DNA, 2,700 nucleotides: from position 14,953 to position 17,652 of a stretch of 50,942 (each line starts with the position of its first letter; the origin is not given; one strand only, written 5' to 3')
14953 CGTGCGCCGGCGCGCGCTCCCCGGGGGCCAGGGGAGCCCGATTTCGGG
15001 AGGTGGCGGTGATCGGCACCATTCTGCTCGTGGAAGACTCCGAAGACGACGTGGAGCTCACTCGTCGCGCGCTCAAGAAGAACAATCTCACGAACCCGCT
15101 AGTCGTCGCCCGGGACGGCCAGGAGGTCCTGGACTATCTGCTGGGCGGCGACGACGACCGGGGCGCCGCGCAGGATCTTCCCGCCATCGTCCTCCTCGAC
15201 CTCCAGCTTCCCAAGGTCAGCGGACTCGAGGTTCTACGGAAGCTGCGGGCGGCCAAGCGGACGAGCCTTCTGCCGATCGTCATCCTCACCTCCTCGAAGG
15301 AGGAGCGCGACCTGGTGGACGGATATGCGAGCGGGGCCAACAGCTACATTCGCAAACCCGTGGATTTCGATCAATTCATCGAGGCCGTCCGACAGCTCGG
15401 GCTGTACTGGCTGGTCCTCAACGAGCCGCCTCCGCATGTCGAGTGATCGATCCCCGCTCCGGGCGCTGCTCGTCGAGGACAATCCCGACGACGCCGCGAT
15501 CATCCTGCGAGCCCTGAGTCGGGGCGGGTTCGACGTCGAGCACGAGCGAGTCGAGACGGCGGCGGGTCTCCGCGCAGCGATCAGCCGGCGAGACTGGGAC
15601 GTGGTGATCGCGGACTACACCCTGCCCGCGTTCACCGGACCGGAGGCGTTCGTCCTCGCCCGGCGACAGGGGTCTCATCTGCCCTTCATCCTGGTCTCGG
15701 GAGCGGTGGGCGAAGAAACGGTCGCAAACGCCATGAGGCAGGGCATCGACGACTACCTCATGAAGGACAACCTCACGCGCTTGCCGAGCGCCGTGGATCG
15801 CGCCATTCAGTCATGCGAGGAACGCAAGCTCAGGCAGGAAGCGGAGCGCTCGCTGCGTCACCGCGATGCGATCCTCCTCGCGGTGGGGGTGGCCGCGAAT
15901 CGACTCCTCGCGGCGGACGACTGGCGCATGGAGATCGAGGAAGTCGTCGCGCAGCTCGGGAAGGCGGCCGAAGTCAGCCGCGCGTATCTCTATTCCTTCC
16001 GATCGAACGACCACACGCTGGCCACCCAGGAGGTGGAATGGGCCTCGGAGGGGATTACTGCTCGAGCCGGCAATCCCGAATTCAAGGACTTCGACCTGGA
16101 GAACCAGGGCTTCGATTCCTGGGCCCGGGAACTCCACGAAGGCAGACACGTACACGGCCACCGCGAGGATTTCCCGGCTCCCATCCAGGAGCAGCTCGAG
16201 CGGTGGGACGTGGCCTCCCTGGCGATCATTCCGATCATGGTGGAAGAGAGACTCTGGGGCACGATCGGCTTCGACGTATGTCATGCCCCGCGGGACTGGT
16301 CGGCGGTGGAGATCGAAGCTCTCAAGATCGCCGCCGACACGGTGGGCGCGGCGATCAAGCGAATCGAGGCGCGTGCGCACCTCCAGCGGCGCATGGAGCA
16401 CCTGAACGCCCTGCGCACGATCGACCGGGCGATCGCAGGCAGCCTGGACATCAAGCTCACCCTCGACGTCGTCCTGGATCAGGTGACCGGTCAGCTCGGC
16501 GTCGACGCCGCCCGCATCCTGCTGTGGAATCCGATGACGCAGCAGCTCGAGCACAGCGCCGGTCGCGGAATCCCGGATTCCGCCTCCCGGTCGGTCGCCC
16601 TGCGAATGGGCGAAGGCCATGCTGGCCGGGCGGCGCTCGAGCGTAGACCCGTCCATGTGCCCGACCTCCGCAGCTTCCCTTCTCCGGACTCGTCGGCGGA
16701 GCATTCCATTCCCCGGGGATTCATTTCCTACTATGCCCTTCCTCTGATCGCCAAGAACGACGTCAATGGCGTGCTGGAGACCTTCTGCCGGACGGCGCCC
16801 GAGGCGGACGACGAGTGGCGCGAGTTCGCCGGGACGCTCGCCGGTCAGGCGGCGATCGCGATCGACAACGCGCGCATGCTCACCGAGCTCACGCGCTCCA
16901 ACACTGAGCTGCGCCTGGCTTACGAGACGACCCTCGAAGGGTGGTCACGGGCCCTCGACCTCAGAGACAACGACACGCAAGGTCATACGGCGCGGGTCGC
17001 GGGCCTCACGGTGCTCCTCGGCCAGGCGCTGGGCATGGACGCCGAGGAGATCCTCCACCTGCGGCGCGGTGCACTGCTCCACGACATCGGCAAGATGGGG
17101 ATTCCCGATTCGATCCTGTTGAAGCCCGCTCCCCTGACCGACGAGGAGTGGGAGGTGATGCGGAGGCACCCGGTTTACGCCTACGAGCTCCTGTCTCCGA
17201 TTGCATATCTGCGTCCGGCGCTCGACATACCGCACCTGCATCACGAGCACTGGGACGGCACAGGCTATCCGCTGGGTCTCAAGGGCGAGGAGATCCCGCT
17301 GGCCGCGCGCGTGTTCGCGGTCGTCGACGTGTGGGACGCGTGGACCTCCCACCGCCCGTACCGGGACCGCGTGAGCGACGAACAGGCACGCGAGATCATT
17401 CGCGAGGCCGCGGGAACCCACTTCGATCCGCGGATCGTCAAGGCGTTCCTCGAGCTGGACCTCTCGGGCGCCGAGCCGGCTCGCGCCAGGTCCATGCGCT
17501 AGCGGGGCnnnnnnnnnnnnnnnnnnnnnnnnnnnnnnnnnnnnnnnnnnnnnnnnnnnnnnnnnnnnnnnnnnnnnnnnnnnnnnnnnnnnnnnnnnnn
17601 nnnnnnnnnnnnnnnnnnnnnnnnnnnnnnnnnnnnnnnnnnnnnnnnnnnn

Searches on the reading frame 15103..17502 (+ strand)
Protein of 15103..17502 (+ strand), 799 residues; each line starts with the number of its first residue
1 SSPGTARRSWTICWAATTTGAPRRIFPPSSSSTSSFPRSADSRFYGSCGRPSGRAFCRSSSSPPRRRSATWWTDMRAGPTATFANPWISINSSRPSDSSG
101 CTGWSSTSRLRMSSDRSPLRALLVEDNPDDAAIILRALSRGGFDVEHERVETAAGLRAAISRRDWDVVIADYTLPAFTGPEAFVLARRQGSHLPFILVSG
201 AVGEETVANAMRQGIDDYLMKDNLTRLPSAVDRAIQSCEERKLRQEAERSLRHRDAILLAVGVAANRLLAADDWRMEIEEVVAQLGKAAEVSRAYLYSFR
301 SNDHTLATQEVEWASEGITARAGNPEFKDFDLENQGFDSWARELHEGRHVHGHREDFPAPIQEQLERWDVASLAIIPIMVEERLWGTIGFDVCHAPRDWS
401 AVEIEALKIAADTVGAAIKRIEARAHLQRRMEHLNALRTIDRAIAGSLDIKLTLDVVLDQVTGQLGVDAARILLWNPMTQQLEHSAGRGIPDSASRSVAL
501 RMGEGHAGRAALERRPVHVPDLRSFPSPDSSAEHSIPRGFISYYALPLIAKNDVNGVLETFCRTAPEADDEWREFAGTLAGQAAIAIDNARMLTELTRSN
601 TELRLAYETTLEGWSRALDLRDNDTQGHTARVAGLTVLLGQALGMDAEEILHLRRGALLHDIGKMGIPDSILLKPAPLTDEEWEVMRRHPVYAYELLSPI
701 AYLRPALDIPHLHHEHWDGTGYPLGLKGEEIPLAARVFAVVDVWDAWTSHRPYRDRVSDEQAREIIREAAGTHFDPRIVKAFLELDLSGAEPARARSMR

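Call 12: search_protein_families(library=pfam, proteins=[window:15103-17502:+], max_evalue=0.001)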
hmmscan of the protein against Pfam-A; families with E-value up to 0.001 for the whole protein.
window:15103-17502:+ (799 aa): 6 families
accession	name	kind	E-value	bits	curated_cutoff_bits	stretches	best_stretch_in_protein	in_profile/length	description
PF13487.12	HD_5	-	4.7e-39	134.3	27.2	1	616-778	5-170/170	HD domain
PF01590.32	GAF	-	5.5e-24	85.6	22.4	2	451-587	3-133/133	GAF domain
PF13185.12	GAF_2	-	1.4e-21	77.5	28.6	2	449-588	3-136/136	GAF domain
PF01966.28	HD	-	4e-18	66.2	22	1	627-746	3-115/116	HD domain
PF00072.30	Response_reg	-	5.1e-12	46.4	30.2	1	122-229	2-108/111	Response regulator receiver domain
PF13492.12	GAF_3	-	5.7e-11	43.4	27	1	450-589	2-129/129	GAF domain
